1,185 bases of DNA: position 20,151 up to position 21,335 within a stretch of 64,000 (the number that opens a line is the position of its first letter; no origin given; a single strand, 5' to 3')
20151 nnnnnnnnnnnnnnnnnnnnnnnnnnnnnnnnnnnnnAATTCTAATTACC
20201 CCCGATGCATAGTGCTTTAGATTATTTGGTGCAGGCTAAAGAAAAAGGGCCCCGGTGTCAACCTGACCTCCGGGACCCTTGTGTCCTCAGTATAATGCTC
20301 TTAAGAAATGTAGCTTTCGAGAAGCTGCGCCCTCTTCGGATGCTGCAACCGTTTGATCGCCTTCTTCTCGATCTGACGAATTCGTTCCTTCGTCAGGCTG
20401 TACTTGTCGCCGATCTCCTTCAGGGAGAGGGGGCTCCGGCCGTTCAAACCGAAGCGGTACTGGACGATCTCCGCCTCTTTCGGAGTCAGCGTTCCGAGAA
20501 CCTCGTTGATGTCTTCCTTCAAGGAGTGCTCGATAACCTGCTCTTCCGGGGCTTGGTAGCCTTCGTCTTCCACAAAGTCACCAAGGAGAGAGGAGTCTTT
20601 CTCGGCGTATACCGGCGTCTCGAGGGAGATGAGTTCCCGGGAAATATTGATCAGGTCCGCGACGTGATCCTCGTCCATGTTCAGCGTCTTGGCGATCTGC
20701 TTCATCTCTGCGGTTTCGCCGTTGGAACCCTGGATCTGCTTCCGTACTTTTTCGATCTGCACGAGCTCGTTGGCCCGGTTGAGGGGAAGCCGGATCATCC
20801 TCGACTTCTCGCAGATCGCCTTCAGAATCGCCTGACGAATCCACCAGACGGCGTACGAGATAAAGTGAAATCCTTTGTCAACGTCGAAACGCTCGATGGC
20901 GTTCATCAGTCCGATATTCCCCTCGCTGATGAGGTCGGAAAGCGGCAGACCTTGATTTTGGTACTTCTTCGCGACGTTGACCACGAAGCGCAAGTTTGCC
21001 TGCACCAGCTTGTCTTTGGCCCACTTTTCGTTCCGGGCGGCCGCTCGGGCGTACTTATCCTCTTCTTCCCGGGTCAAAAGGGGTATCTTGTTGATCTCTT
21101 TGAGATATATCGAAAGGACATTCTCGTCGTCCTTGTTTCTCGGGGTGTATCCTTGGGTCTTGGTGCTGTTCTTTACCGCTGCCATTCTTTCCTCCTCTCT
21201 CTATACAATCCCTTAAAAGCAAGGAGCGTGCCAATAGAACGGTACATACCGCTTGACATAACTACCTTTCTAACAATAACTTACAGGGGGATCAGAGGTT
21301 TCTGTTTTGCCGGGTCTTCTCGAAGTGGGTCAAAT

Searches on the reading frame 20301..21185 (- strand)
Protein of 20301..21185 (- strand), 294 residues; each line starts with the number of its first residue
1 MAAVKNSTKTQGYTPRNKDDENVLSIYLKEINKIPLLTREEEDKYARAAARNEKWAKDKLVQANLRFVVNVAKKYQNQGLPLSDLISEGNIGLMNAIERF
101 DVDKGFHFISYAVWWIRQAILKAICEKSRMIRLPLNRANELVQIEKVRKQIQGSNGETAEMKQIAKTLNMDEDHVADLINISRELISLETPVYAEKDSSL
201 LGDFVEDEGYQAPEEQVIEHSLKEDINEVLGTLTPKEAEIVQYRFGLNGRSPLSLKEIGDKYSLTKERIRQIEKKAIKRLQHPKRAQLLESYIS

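Call 5: search_protein_families(library=ncbifam, proteins=[window:20301-21185:-])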
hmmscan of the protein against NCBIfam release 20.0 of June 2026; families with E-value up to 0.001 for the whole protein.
window:20301-21185:- (294 aa): 55 families (the best 25 are shown)
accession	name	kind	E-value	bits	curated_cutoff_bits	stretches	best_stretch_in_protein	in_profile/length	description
NF004208.0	PRK05658.1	equivalog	2.1e-90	304.6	555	1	50-293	387-629/631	RNA polymerase sigma factor RpoD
NF006666.0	PRK09210.1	equivalog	3.7e-83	279.9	572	1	23-293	100-369/370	RNA polymerase sigma factor RpoD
NF041931.2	MzaA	equivalog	2.8e-80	271.1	800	1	36-293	456-714/726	MZA anti-phage system associated sigma-70 family RNA polymerase sigma factor MzaA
TIGR02393.1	RpoD_Cterm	equivalog_domain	4.4e-80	268.7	354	1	56-293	1-237/238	RNA polymerase sigma factor RpoD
TIGR02997.1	Sig70-cyanoRpoD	subfamily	6.5e-80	268.6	384.5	1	51-280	70-297/298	RNA polymerase sigma factor, RpoD/SigA family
TIGR02394.1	rpoS_proteo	equivalog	3.8e-77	259.6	378.7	1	17-282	8-272/285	RNA polymerase sigma factor RpoS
NF005643.0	PRK07406.1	equivalog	1.1e-76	258.5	500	1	51-293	156-396/397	RNA polymerase sigma factor RpoD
NF005785.0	PRK07598.1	equivalog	2.7e-76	257.1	554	1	52-293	172-411/415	RNA polymerase sigma factor SigC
NF004207.0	PRK05657.1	equivalog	7.3e-74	249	394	1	18-283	52-316/329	RNA polymerase sigma factor RpoS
NF005920.0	PRK07921.1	subfamily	6.9e-73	245.5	464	1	44-293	79-327/328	RNA polymerase sigma factor SigB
NF004561.0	PRK05901.1-3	equivalog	5.4e-70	237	582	1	39-293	284-536/537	RNA polymerase sigma factor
NF005642.0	PRK07405.1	subfamily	1.4e-67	228.2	524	1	50-287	77-311/318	RNA polymerase sigma factor SigD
NF004615.0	PRK05949.1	subfamily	5.4e-64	216.1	530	1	51-290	87-323/327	RNA polymerase sigma factor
NF004560.0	PRK05901.1-1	equivalog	7.3e-64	216.7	711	1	47-293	270-515/516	RNA polymerase sigma factor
NF004562.0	PRK05901.1-4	equivalog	1.6e-62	211.8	779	1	55-293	316-553/571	RNA polymerase sigma factor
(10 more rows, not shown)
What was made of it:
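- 20301..21185 (-): Gene for a 294-aa sigma-70-family factor of group-2 type: regions 1.2, 2, 3 and 4, no region 1.1. NCBIfam scores lie below every RpoD and RpoS equivalog cut-off (call 5).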

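Call 6: find_homologous_proteins(query=window:20301-21185:-, max_evalue=1e-40)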
Query window:20301-21185:- (294 aa): 7968 proteins with E <= 1e-40 among 8000 candidates; the best 120 are listed.
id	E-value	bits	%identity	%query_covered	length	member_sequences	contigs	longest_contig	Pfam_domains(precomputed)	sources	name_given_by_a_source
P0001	4.1e-184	628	99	100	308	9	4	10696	PF04545.23,PF00140.26,PF04542.21,PF04539.23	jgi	jgi:RNA polymerase primary sigma factor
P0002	9.6e-176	601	94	100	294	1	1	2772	PF04545.23,PF00140.26,PF04542.21,PF04539.23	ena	-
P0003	3.9e-159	546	88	97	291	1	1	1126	PF04545.23,PF00140.26,PF04542.21,PF04539.23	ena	-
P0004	7.1e-158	542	88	96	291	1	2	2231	PF04545.23,PF00140.26,PF04542.21,PF04539.23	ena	-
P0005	1.1e-157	542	88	96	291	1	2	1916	PF04545.23,PF00140.26,PF04542.21,PF04539.23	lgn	-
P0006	1.3e-157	541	85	100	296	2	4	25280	PF04545.23,PF00140.26,PF04542.21,PF04539.23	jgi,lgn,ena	-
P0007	2.0e-157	541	85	99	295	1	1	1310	PF04545.23,PF00140.26,PF04542.21,PF04539.23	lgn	-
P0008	4.7e-157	540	87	97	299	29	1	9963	PF04545.23,PF00140.26,PF04542.21,PF04539.23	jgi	jgi:RNA polymerase primary sigma factor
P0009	1.1e-156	538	88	94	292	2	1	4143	PF04545.23,PF00140.26,PF04542.21,PF04539.23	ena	-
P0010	1.6e-156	538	85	100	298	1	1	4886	PF04545.23,PF00140.26,PF04542.21,PF04539.23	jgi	jgi:RNA polymerase primary sigma factor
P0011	2.0e-156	538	85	100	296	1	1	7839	PF04545.23,PF00140.26,PF04542.21,PF04539.23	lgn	-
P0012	5.0e-156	536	87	96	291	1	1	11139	PF04545.23,PF00140.26,PF04542.21,PF04539.23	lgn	-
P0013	6.1e-156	536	84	100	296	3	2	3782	PF04545.23,PF00140.26,PF04542.21,PF04539.23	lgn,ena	-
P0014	1.2e-155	535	86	96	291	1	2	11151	PF04545.23,PF00140.26,PF04542.21,PF04539.23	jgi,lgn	jgi:RNA polymerase primary sigma factor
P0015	2.2e-155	534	88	95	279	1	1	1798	PF04545.23,PF00140.26,PF04542.21,PF04539.23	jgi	jgi:RNA polymerase primary sigma factor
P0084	1.9e-147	508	77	100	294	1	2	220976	PF04545.23,PF00140.26,PF04542.21,PF04539.23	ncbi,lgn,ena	-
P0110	1.6e-146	505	84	93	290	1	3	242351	PF04545.23,PF00140.26,PF04542.21,PF04539.23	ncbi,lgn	-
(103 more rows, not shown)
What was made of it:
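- Tried and rejected: The longer 308-aa gene model of the 99%-identical protein P0001 (call 6) is 14 codons longer than the 294-aa ORF.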

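Call 9: find_related_loci(query=window:20301-21185:-, collection=genome_contigs, flank=4000)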
Query window:20301-21185:- (294 aa) in genome_contigs; peptide patterns used: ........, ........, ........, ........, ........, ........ (x = any residue, [..] = any of these).
270 stretches matched a pattern; 215 encode a relative of the query (tblastn E <= 1e-3); the best 80 are kept; 80 distinct loci.
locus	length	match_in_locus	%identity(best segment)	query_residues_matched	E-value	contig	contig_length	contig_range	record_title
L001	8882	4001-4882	99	1-294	0e+0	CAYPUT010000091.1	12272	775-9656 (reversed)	MAG TPA_asm: uncultured Spirochaetaceae bacterium isolate SRP141376_co3_459 genome assembly, contig: NODE_14256_length_1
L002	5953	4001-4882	98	1-294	0e+0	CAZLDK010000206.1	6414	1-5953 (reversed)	MAG TPA_asm: uncultured Spirochaetaceae bacterium isolate SRP332253_co1_172 genome assembly, contig: NODE_19566_length_6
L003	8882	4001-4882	96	1-294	0e+0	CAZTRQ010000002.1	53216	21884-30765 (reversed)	MAG TPA_asm: uncultured Spirochaetaceae bacterium isolate binchicken_co8_186 genome assembly, contig: NODE_518_length_53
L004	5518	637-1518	85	2-294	4e-168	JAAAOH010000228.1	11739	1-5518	MAG: Spirochaetes bacterium isolate GSL.Bin19 NODE_4260_length_11739_cov_0.581684, whole genome shotgun sequence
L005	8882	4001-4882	85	2-294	7e-167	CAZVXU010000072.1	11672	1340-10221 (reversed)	MAG TPA_asm: uncultured Spirochaetaceae bacterium isolate binchicken_co8_286 genome assembly, contig: NODE_10443_length_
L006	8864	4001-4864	85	7-294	9e-166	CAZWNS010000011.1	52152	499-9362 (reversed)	MAG TPA_asm: uncultured Spirochaetaceae bacterium isolate SRP252850_co1_384 genome assembly, contig: NODE_850_length_521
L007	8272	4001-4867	85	6-294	1e-165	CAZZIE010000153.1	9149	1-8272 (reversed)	MAG TPA_asm: uncultured Spirochaetaceae bacterium isolate SRP332253_co1_106 genome assembly, contig: NODE_12684_length_9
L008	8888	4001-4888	84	2-294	1e-165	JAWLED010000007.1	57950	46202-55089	MAG: Spirochaetia bacterium isolate 20BLK6-1.bin.42 NODE_368_length_57950_cov_21.325007, whole genome shotgun sequence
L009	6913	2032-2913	82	1-294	5e-164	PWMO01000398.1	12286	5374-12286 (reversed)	MAG: Spirochaetaceae bacterium isolate CSSed10_280R1 CS-Sed10-C12433, whole genome shotgun sequence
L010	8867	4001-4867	83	6-294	2e-163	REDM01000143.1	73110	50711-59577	MAG: Spirochaetaceae bacterium isolate GEM2.Bin30 NODE_197_length_73110_cov_53.4226, whole genome shotgun sequence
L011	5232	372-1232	83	8-294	5e-164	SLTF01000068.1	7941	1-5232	MAG: Spirochaetales bacterium isolate CSSed165cm_90 CSSed16-5cm-39645, whole genome shotgun sequence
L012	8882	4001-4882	82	1-294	3e-162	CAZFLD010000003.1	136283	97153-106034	MAG TPA_asm: uncultured Spirochaetales bacterium isolate SRP141376_co3_407 genome assembly, contig: NODE_173_length_1362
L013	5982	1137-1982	86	13-294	8e-163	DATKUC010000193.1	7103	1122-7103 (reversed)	MAG TPA_asm: Spirochaetia bacterium isolate SMAG_U14097 k141_2283781, whole genome shotgun sequence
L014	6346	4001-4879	82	2-294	4e-162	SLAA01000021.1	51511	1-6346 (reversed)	MAG: Spirochaetales bacterium isolate CSSed162cmB_373 CSSed16-2cmB-546, whole genome shotgun sequence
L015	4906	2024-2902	82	2-294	5e-165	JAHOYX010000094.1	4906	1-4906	MAG: Spirochaetales bacterium isolate CORE_19_RING_Bin_00006 c_000000002220, whole genome shotgun sequence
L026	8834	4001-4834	85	17-294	4e-159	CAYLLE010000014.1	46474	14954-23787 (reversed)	MAG TPA_asm: uncultured Spirochaetales bacterium isolate SRP252850_co1_158 genome assembly, contig: NODE_1129_length_464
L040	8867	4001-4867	79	8-294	5e-154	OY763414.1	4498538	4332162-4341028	MAG: Marispirochaeta sp. isolate 5fa09a75-d9de-49da-affa-8a28216b0e6a genome assembly, chromosome: 1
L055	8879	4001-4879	73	1-294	1e-145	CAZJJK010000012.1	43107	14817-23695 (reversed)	MAG TPA_asm: uncultured Treponema sp. isolate SRP192927_co6_565 genome assembly, contig: NODE_1341_length_43107_cov_7.77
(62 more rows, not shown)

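Call 27: search_protein_families(library=pfam, proteins=[window:20301-21185:-], max_evalue=0.00001)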
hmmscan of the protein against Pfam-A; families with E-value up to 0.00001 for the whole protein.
window:20301-21185:- (294 aa): 4 families
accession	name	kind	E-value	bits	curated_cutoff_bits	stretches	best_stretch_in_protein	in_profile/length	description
PF04542.20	Sigma70_r2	-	2.4e-19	69.3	24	1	60-127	1-68/71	Sigma-70 region 2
PF04545.22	Sigma70_r4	-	1.3e-16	60.3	24.1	1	229-282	1-50/50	Sigma-70, region 4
PF04539.22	Sigma70_r3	-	7.3e-13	48.9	25.3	1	140-216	2-77/78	Sigma-70 region 3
PF00140.25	Sigma70_r1_2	-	9.8e-11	41.9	22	1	24-52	3-31/34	Sigma-70 factor, region 1.2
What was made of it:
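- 20301..21185 (-): Pfam domains (call 27).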

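Call 38: search_solved_structures(query=window:20301-21185:-, max_evalue=1e-20)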
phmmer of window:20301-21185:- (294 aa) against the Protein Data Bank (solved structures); distinct sequences matched with E-value up to 1e-20: 62 (the best 60 are shown).
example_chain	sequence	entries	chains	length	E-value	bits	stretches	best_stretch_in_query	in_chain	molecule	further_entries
7l7b_F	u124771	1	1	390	1.3e-71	244.6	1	19-293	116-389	RNA polymerase sigma factor SigA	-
8x6f_E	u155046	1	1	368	1.2e-67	231.5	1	24-292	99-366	RNA polymerase sigma factor SigA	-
7ckq_F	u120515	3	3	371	4e-67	229.9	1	23-293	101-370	RNA polymerase sigma factor SigA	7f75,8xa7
9dvs_G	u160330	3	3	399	2.4e-64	220.8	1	43-293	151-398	RNA polymerase sigma factor SigA1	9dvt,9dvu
8h3v_G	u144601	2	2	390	4.2e-64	219.9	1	54-293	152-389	RNA polymerase sigma factor SigA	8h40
7xya_F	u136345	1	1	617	7.4e-64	219.1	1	51-293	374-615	RNA polymerase sigma factor RpoD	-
9gdo_F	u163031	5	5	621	2.1e-63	217.6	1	54-293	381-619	RNA polymerase sigma factor RpoD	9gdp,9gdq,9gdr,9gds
8gzg_F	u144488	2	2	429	9.8e-63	215.5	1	52-293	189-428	RNA polymerase sigma factor SigA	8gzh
7ye1_F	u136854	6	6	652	3.6e-62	213.6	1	49-293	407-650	RNA polymerase sigma factor RpoD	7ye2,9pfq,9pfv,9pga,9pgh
8k59_F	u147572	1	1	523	3.4e-61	210.4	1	52-293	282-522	RNA polymerase sigma factor RpoD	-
4ljz_F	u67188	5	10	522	3.5e-61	210.4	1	52-293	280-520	RNA polymerase sigma factor RpoD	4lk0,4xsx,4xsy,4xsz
5vt0_L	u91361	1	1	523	3.5e-61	210.4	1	52-293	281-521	RNA polymerase sigma factor RpoD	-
6n60_F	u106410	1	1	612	3.6e-61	210.3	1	52-293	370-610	RNA polymerase sigma factor RpoD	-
6n61_F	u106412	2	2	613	3.6e-61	210.3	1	52-293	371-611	RNA polymerase sigma factor RpoD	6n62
8ftd_L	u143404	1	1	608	3.6e-61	210.3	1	52-293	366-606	RNA polymerase sigma factor RpoD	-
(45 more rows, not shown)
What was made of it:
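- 20301..21185 (-): Closest solved structures are SigA/RpoD, then RpoS (call 38).
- Closest known: Proteobacterial RpoS. Different: Primary sigma factors (SigA/RpoD) are slightly closer in the PDB search (call 38).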

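Call 42: find_encoding_contigs(protein=window:20301-21185:-, flank=10000, max_places=4)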
Protein window:20301-21185:- (294 aa): no gene with exactly this product is on record in the collection.

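Call 44: find_encoding_contigs(protein=P0084, flank=10000, max_places=2)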
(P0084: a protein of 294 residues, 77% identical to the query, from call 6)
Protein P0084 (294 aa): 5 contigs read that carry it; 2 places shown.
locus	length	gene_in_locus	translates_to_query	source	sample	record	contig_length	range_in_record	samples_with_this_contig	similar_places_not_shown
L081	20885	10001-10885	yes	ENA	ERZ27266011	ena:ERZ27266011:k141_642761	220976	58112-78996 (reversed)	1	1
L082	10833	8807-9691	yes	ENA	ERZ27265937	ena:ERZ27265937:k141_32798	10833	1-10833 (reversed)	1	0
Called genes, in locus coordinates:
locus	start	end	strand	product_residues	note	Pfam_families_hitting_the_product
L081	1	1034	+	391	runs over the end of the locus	PF00989:PAS, PF08448:PAS_4, PF13426:PAS_9 (weak), PF00512:HisKA, PF02518:HATPase_c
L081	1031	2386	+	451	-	PF00072:Response_reg, PF00158:Sigma54_activat, PF14532:Sigma54_activ_2, PF07724:AAA_2 (weak), PF07728:AAA_5 (weak), PF25601:AAA_lid_14, PF02954:HTH_8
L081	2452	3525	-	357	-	PF00953:Glycos_transf_4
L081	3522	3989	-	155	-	-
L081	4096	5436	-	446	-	PF00696:AA_kinase, PF22468:ACT_9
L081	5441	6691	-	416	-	PF01118:Semialdhyde_dh, PF02774:Semialdhyde_dhC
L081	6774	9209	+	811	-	PF04002:RadC (faint), PF00270:DEAD (faint), PF00271:Helicase_C (faint), PF13307:Helicase_C_2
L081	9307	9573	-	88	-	PF00166:Cpn10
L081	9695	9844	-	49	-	-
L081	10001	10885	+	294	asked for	PF00140:Sigma70_r1_2, PF04542:Sigma70_r2, PF04539:Sigma70_r3, PF04545:Sigma70_r4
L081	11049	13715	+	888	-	PF01326:PPDK_N, PF00391:PEP-utilizers, PF02896:PEP-utilizers_C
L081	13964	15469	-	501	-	-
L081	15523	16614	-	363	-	PF00294:PfkB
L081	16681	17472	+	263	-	PF00392:GntR (weak), PF01047:MarR (faint), PF08220:HTH_DeoR, PF08279:HTH_11, PF00455:DeoRC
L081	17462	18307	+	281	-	PF00106:adh_short, PF08659:KR (faint), PF13561:adh_short_C2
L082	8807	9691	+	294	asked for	PF00140:Sigma70_r1_2, PF04542:Sigma70_r2, PF04539:Sigma70_r3, PF04545:Sigma70_r4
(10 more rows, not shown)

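Call 45: find_encoding_contigs(protein=P0110, flank=10000, max_places=2)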
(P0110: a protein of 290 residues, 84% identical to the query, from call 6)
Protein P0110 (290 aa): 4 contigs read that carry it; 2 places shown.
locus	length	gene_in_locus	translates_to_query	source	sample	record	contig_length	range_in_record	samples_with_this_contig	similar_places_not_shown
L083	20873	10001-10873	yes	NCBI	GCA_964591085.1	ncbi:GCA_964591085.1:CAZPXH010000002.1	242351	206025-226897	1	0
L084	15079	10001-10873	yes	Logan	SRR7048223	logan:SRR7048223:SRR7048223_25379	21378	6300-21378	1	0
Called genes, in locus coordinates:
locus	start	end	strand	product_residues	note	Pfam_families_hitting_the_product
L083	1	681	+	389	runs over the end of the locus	PF00989:PAS, PF13188:PAS_8 (weak), PF08448:PAS_4, PF00512:HisKA, PF02518:HATPase_c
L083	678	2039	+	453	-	PF00072:Response_reg, PF01078:Mg_chelatase (faint), PF00158:Sigma54_activat, PF14532:Sigma54_activ_2, PF07724:AAA_2 (weak), PF07728:AAA_5 (weak), PF25601:AAA_lid_14, PF02954:HTH_8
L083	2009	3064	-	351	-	PF00953:Glycos_transf_4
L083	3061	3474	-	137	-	PF00226:DnaJ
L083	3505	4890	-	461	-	PF00696:AA_kinase, PF22468:ACT_9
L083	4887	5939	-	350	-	PF01118:Semialdhyde_dh, PF02774:Semialdhyde_dhC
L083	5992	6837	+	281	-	PF01048:PNP_UDP_1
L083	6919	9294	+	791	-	PF00270:DEAD (weak), PF13307:Helicase_C_2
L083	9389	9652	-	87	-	PF00166:Cpn10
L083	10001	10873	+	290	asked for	PF00140:Sigma70_r1_2, PF04542:Sigma70_r2, PF04539:Sigma70_r3, PF04545:Sigma70_r4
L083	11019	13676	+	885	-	PF01326:PPDK_N, PF00391:PEP-utilizers, PF02896:PEP-utilizers_C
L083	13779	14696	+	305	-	PF01553:Acyltransferase (weak)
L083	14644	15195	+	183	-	-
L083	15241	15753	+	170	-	PF05154:TM2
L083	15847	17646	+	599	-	PF01411:tRNA-synt_2c, PF07973:tRNA_SAD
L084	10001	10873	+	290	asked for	PF00140:Sigma70_r1_2, PF04542:Sigma70_r2, PF04539:Sigma70_r3, PF04545:Sigma70_r4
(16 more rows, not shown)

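Call 49: search_protein_representatives(protein=window:20301-21185:-)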
Query: 294 residues. Proteins with E-value up to 0.001 (for the whole library): 115987; up to 1e-10: 66954; up to 1e-30: 23000. The best 150 are listed.
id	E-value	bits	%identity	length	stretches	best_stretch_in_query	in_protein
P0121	5.9e-115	399.8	63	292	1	13-293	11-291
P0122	2.9e-111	387.7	62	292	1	9-293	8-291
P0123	5.2e-102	357.4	59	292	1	16-293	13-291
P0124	6.5e-96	337.4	42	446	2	23-265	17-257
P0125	3.8e-92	325.1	58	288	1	14-293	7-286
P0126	1.1e-89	316.9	43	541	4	54-285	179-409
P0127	2.9e-86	305.8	53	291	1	18-288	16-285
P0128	2.3e-84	299.5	52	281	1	19-293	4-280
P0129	7.5e-84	297.9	51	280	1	17-292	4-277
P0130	5.7e-83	295.0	51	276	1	22-293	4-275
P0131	2.5e-82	292.9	45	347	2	54-266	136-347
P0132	2.9e-81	289.4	40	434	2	25-286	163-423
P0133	4.7e-81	288.7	49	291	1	18-293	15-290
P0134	9.3e-81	287.7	50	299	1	18-292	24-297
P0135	6.0e-80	285.1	49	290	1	17-292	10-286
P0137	8.5e-79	281.3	46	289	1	16-293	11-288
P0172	3.9e-70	252.9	50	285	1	21-292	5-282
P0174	1.5e-69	251.0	45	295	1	17-293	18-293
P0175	1.6e-69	250.9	48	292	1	16-293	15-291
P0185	6.8e-69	248.8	53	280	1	17-293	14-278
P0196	9.9e-68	245.0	48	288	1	17-293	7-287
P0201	2.9e-67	243.5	47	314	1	15-282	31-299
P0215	1.2e-66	241.5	48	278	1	17-283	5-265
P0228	4.9e-66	239.4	44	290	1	17-292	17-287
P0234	7.0e-66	238.9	49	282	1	20-293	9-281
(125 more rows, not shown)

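Call 51: list_cluster_members(proteins=[P0174, P0185, P0215, P0234, P0201, P0172, P0196, P0137, P0175, P0228])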
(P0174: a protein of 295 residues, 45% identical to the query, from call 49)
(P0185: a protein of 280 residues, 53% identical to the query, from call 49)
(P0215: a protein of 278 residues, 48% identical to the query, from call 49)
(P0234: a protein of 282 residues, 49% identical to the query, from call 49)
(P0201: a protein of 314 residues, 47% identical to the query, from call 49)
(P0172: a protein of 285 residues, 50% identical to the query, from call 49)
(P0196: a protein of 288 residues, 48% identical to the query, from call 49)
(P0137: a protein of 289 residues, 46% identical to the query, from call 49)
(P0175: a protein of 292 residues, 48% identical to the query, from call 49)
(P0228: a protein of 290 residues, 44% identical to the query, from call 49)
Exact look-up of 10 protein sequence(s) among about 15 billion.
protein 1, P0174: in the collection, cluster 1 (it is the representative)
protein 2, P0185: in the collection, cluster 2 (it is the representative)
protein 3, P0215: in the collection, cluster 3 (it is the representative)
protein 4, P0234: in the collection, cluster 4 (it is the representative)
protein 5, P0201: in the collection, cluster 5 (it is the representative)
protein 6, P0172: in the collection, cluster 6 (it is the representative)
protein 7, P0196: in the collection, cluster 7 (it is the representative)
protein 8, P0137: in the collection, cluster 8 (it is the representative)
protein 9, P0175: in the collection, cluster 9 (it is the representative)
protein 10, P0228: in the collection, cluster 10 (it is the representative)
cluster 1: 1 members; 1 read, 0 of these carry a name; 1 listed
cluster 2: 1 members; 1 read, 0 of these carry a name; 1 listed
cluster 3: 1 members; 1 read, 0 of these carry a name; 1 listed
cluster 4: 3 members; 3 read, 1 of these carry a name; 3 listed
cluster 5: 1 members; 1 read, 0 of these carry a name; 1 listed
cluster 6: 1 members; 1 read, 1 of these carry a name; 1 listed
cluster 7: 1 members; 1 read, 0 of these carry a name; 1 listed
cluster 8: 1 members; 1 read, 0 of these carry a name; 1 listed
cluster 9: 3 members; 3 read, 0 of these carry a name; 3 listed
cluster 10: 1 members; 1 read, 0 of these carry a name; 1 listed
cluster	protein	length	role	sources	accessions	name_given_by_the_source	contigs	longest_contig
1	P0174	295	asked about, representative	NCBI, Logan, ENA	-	-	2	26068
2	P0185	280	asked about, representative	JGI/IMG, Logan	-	-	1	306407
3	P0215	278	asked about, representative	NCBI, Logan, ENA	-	-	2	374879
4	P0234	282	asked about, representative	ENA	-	-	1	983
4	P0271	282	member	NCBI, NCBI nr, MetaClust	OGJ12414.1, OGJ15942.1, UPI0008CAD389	hypothetical protein A3K82_02620 [Candidatus Pacearchaeota archaeon RBG_19FT_COMBO_34_9] | MAG: hypothetical protein A3K82_02620 [Candidatus Pacearchaeota archaeon ... | status=active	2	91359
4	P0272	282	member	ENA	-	-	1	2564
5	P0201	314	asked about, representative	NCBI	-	-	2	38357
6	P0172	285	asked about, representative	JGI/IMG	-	RNA polymerase primary sigma factor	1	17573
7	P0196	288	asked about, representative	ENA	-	-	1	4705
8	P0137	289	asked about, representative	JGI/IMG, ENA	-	-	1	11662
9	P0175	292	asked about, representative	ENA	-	-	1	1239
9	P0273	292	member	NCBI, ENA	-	-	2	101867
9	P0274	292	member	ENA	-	-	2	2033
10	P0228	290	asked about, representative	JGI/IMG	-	-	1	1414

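Call 52: list_cluster_members(proteins=[P0121, P0122, P0123, P0125, P0127, P0128, P0129, P0130, P0133, P0134])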
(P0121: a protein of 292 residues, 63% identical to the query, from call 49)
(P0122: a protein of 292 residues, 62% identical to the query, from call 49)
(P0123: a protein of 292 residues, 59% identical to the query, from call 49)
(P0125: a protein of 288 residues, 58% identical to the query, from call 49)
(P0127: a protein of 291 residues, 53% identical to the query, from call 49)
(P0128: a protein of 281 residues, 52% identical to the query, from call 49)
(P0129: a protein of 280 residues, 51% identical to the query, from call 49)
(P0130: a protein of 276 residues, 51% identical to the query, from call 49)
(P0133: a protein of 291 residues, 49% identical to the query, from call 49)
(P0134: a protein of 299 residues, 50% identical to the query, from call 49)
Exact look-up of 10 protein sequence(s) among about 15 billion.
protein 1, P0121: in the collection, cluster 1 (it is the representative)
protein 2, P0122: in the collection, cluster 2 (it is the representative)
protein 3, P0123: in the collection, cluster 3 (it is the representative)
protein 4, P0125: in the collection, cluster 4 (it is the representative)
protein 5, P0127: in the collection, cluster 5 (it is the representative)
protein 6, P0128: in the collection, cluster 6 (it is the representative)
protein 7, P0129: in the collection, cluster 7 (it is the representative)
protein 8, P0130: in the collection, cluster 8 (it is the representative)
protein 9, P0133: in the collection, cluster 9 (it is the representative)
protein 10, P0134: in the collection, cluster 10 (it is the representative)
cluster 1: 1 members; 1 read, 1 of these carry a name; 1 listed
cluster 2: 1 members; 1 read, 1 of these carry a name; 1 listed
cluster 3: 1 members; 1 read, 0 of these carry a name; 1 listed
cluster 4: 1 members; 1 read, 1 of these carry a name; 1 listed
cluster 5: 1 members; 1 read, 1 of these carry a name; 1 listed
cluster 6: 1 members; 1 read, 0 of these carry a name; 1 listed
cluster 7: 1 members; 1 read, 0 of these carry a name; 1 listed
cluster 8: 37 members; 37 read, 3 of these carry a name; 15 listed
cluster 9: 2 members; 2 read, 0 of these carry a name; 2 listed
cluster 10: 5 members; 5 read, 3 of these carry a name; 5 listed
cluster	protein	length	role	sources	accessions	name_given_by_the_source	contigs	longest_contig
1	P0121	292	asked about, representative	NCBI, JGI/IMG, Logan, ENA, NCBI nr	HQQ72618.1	MAG TPA: RNA polymerase sigma factor RpoD/SigA [Rectinema sp.] | RNA polymerase sigma factor RpoD/SigA [Rectinema sp.]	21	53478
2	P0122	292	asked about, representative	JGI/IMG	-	RNA polymerase primary sigma factor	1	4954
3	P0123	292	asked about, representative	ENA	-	-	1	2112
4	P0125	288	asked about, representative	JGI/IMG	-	RNA polymerase primary sigma factor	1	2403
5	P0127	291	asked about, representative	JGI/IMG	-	RNA polymerase primary sigma factor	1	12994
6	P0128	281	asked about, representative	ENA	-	-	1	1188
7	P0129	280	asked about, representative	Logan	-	-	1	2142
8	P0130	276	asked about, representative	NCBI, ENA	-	-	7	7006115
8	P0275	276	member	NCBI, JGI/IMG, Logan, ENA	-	RNA polymerase primary sigma factor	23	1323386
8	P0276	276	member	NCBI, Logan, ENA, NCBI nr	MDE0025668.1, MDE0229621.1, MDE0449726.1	MAG: RNA polymerase sigma factor RpoD/SigA [Spirochaetaceae bacterium] | RNA polymerase sigma factor RpoD/SigA [Spirochaetaceae bacterium]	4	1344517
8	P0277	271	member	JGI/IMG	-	RNA polymerase primary sigma factor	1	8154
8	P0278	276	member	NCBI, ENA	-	-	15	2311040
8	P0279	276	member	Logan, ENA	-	-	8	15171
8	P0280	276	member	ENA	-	-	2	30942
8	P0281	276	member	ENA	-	-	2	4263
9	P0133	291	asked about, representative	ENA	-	-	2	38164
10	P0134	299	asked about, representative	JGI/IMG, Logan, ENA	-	-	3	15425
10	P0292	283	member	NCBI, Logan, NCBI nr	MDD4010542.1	MAG: RNA polymerase sigma factor RpoD/SigA [Sphaerochaetaceae bacterium] | RNA polymerase sigma factor RpoD/SigA [Sphaerochaetaceae bacterium]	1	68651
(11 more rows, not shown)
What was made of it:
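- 20301..21185 (-): Large conserved family in Spirochaetota (calls 6, 9, 49, 52).
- Public pipelines label the family 'RpoD/SigA' or 'primary sigma factor' (calls 6, 52).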
